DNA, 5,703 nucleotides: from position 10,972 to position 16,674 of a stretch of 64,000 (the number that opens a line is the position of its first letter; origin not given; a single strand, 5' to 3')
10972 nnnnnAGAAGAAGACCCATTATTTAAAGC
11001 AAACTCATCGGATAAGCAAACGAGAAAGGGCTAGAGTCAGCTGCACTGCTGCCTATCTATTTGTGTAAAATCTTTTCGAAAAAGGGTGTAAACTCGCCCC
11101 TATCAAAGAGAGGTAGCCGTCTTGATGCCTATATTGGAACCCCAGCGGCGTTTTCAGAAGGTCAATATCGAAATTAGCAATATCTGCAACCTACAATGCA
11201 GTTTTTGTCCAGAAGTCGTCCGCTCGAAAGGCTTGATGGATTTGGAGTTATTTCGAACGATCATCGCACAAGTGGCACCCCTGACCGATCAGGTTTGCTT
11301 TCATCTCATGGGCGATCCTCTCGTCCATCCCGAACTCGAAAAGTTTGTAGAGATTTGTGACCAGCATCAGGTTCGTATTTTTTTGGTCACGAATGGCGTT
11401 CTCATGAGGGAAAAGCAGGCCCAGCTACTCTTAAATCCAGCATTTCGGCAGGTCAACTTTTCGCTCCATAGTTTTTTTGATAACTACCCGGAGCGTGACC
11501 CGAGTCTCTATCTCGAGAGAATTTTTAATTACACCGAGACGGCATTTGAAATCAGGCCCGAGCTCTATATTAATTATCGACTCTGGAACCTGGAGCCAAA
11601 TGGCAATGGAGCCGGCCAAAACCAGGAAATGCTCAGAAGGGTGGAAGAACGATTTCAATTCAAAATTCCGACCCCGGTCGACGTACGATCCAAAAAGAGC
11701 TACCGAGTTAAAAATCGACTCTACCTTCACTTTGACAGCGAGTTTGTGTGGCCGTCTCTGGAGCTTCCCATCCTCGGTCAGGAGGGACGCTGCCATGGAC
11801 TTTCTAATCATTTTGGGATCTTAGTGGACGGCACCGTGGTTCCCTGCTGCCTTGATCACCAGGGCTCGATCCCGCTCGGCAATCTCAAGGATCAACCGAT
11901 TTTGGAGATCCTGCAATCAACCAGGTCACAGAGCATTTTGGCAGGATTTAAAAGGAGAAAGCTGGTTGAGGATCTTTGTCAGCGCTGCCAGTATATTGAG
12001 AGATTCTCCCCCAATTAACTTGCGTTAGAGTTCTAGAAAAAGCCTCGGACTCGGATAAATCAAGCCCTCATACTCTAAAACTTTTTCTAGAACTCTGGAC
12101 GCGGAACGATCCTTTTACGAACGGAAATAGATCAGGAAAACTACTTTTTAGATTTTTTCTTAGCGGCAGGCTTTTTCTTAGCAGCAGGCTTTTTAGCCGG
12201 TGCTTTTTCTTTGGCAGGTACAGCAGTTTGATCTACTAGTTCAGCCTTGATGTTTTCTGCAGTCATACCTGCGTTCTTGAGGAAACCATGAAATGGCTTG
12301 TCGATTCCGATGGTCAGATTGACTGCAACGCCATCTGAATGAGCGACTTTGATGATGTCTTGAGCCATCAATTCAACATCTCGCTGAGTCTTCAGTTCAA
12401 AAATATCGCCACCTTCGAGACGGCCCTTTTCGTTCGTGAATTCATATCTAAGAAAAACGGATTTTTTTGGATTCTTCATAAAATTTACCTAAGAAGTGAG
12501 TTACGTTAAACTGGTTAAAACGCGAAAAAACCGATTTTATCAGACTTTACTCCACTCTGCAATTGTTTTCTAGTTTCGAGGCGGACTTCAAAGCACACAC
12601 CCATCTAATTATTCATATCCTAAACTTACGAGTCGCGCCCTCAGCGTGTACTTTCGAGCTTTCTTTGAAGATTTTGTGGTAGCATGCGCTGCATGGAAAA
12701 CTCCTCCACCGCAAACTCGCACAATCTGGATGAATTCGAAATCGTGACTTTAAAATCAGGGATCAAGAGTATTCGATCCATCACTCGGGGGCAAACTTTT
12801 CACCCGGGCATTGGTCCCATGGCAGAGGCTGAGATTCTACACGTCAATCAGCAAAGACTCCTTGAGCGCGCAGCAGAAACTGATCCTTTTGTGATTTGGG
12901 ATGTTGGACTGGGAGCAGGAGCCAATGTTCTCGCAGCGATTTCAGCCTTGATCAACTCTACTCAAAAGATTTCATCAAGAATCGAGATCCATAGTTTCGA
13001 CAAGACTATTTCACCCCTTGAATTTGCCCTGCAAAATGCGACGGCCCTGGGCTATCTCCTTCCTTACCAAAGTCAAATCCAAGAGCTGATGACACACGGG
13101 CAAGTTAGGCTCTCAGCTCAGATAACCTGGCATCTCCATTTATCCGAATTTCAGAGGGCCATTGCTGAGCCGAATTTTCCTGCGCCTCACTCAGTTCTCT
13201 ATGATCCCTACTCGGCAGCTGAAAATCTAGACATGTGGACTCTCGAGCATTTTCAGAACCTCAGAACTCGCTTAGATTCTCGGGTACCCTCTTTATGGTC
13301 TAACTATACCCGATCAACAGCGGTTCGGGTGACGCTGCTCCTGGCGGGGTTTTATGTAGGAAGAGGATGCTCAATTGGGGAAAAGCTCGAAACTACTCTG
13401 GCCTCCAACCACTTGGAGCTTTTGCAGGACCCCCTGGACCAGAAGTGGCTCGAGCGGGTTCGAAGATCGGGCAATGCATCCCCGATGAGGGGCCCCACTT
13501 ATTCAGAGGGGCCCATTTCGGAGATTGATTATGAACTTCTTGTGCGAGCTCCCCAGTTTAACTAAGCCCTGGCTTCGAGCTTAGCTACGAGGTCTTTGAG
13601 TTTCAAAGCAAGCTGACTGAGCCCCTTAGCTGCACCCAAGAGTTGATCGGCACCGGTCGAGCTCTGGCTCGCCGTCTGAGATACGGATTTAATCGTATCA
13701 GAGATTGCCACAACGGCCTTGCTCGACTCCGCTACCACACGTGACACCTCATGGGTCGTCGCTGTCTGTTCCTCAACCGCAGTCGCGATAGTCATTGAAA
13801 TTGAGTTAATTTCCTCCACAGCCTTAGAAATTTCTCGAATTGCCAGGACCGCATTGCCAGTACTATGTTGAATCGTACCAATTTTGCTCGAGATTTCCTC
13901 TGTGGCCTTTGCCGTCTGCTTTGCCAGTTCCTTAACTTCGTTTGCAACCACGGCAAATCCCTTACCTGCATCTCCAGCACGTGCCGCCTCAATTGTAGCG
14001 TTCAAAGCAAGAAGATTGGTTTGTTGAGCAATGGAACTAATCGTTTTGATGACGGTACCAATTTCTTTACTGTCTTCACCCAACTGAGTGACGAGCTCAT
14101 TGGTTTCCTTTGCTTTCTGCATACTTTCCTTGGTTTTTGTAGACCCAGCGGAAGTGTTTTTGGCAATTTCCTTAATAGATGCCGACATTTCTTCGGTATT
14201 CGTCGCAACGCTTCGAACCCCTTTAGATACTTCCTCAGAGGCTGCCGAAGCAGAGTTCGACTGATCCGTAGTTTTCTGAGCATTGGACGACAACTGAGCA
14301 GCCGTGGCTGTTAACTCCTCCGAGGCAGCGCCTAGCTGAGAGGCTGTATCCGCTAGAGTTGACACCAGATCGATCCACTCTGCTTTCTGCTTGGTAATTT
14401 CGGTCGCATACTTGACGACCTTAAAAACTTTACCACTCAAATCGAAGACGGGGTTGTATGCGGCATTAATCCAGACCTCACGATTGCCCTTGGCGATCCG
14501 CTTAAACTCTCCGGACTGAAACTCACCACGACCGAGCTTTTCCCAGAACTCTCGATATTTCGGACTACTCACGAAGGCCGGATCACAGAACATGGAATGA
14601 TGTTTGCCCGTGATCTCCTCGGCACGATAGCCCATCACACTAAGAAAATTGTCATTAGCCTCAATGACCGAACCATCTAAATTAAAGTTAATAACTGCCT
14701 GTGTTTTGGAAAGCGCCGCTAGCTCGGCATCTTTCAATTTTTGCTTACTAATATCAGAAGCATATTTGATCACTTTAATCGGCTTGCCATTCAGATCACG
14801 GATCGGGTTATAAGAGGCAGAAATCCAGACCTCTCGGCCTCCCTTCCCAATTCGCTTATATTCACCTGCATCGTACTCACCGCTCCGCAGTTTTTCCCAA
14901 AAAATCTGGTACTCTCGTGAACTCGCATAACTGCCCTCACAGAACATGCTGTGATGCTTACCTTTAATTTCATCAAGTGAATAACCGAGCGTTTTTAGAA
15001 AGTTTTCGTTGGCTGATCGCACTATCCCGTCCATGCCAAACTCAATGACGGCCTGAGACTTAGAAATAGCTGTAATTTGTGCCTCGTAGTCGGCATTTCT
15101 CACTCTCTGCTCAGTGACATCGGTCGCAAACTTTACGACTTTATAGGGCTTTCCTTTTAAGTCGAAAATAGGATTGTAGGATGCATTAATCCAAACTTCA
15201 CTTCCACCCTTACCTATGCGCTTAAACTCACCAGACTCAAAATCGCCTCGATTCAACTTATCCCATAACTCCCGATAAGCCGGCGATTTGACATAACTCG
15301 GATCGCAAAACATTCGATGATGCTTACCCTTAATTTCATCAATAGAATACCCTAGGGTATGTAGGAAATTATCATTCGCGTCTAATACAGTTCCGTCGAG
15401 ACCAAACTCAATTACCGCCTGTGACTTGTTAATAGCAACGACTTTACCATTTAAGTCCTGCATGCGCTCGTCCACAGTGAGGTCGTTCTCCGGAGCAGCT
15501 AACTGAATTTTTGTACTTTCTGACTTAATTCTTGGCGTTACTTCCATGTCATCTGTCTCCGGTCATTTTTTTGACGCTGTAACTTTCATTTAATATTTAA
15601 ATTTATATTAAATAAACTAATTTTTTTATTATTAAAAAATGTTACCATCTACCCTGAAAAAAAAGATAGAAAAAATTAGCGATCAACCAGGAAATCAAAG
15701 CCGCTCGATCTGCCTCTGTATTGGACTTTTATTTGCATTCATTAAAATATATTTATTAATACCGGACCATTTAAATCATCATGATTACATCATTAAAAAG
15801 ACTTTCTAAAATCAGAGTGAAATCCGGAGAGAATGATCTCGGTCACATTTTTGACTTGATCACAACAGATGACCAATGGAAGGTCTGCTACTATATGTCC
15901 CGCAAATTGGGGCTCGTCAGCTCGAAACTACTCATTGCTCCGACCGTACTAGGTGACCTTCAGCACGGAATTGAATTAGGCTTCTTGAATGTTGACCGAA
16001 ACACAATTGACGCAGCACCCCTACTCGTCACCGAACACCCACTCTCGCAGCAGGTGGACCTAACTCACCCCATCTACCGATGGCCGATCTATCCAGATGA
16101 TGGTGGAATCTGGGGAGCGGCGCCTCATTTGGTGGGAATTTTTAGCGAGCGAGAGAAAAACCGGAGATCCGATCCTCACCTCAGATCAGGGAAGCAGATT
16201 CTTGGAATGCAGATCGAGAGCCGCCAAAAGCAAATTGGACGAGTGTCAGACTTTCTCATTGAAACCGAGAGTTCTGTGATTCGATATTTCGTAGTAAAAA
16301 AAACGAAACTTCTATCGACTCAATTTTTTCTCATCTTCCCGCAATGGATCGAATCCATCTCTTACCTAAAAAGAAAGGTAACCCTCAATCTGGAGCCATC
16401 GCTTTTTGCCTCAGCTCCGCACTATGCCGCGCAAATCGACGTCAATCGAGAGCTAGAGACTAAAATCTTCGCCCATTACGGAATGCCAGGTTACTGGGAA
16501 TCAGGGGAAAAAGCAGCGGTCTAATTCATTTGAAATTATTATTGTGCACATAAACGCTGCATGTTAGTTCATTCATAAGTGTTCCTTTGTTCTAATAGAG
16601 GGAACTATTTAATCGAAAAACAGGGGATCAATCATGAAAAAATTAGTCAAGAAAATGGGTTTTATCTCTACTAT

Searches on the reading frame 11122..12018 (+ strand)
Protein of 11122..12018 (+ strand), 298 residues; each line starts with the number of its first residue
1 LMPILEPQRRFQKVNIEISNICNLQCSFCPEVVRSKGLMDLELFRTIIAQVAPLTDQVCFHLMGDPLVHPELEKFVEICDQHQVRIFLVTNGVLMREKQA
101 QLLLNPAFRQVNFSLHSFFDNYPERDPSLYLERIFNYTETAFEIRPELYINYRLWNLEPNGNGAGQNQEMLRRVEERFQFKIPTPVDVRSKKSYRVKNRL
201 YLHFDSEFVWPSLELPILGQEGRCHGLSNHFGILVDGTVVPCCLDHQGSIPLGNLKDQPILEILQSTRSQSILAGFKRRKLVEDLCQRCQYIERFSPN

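Call 3: search_protein_families(library=pfam, proteins=[window:11122-12018:+], max_evalue=0.1)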
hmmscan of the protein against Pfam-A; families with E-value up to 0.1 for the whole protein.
window:11122-12018:+ (298 aa): 2 families
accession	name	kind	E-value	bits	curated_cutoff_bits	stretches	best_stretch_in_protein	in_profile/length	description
PF13186.11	SPASM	-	4.1e-14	53.1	21.5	1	224-290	1-67/67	Iron-sulfur cluster-binding domain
PF04055.27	Radical_SAM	-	5.2e-14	53.2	29.5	1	16-139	1-134/166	Radical SAM superfamily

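Call 35: search_protein_families(library=ncbifam, proteins=[window:11122-12018:+], max_evalue=0.01)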
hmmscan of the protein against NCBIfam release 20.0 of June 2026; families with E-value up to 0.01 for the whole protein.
window:11122-12018:+ (298 aa): 40 families (the best 25 are shown)
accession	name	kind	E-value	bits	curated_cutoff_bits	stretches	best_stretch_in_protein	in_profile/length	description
TIGR04317.1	W_rSAM_matur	equivalog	1.8e-16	60.2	380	1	11-122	3-117/349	tungsten cofactor oxidoreductase radical SAM maturase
TIGR04321.1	spiroSPASM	subfamily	2.9e-15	55.9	250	1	14-104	233-331/510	spiro-SPASM protein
TIGR04054.1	rSAM_NirJ1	equivalog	4.6e-12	45.3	650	2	15-117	39-144/387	putative heme d1 biosynthesis radical SAM protein NirJ1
NF033640.1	N_Twi_rSAM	subfamily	5.1e-11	42.3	170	1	229-294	10-74/398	twitch domain-containing radical SAM protein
TIGR02666.1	moaA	equivalog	6.6e-11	41.7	284.05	1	8-118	6-125/336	GTP 3',8-cyclase MoaA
TIGR04347.1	pseudo_SAM_Halo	equivalog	1.1e-10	41.4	525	1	5-118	31-147/390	TIGR04347 family pseudo-SAM/SPASM protein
TIGR04311.1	rSAM_Geo_metal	subfamily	1.9e-10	40.4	400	1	13-117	4-114/423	radical SAM/SPASM family putative metalloenzyme maturase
TIGR02668.1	moaA_archaeal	equivalog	2.4e-09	36.6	325.25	1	9-119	7-120/303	GTP 3',8-cyclase MoaA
NF001199.0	PRK00164.2-1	equivalog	9.9e-09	34.8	231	1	8-120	8-123/308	GTP 3',8-cyclase MoaA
NF038332.1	rSAM_rare_HxsC4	exception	1.6e-08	34.1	500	1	9-117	11-124/335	radical SAM protein HxsC4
TIGR04251.1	SCM_rSAM_ScmF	equivalog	2.2e-08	33.9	400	1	17-115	9-113/353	SynChlorMet cassette radical SAM/SPASM protein ScmF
TIGR02109.1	PQQ_syn_pqqE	equivalog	5.2e-08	32.2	381.35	1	15-116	10-114/358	pyrroloquinoline quinone biosynthesis protein PqqE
TIGR04546.1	rSAM_ahbC_deAc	equivalog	1.2e-07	30.9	650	1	17-115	44-145/390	12,18-didecarboxysiroheme deacetylase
TIGR04250.1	SCM_rSAM_ScmE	equivalog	1.2e-07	30.9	400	1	214-293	243-321/358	SynChlorMet cassette radical SAM/SPASM protein ScmE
NF038283.1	viperin_w_prok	equivalog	1.6e-07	30.8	180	1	13-121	3-120/281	viperin family antiviral radical SAM protein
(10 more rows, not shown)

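Call 82: search_protein_families(library=padloc, proteins=[window:11122-12018:+], max_evalue=0.01)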
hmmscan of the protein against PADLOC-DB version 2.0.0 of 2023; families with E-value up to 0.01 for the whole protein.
window:11122-12018:+ (298 aa): 2 families
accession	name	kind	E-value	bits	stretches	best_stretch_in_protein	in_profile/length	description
PDLC02903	pVip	-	1.1e-09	36.1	1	14-119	2-104/257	Viperins not associated with kinases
PDLC02904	pVip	-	6.2e-07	27.2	1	14-118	5-110/262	Viperins associated with kinases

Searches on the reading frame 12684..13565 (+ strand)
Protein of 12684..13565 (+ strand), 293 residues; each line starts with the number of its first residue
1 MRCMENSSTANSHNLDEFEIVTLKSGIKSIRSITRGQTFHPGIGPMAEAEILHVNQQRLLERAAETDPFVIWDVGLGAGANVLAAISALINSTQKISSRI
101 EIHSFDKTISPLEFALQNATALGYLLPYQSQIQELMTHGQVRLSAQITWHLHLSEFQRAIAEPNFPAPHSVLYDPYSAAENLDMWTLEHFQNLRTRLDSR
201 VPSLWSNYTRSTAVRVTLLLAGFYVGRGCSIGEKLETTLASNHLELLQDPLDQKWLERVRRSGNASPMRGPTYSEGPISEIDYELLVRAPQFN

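Call 12: search_protein_families(library=pfam, proteins=[window:12684-13565:+], max_evalue=0.001)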
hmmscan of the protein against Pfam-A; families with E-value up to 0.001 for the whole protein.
window:12684-13565:+ (293 aa): 1 family
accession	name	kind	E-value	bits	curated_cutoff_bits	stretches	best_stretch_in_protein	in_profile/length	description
PF05430.17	Methyltransf_30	-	5.1e-09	36.5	22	1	139-241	22-122/124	S-adenosyl-L-methionine-dependent methyltransferase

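Call 82: search_protein_families(library=padloc, proteins=[window:12684-13565:+], max_evalue=0.01)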
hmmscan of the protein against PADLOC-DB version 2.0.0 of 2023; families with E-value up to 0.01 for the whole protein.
window:12684-13565:+ (293 aa): 0 families

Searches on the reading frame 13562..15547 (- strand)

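Call 12: search_protein_families(library=pfam, proteins=[window:13562-15547:-], max_evalue=0.001)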
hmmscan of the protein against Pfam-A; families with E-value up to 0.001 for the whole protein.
window:13562-15547:- (661 aa): 6 families
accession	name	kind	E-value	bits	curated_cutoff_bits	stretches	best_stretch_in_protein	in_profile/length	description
PF08447.18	PAS_3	-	3.5e-46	155.8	25.6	3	55-140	2-88/89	PAS fold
PF13426.13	PAS_9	-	3.2e-37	127.4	27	3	50-146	9-103/103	PAS domain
PF08448.16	PAS_4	-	6.2e-34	117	23.1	3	42-148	5-109/110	PAS fold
PF00015.26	MCPsignal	-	1.3e-32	113.4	34.6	1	468-628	7-167/172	Methyl-accepting chemotaxis protein (MCP) signalling domain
PF00989.32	PAS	-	3.3e-14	53.3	22.6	1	173-260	20-107/113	PAS fold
PF13188.13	PAS_8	-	9.8e-07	28.9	21.8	0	45-81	14-48/65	PAS domain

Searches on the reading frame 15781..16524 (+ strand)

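Call 12: search_protein_families(library=pfam, proteins=[window:15781-16524:+], max_evalue=0.001)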
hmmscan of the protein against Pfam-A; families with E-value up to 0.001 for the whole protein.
window:15781-16524:+ (247 aa): 1 family
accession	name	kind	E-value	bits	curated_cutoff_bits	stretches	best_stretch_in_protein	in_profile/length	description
PF05239.21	PRC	-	5.3e-05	23.6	21.2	1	137-185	6-55/78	PRC-barrel domain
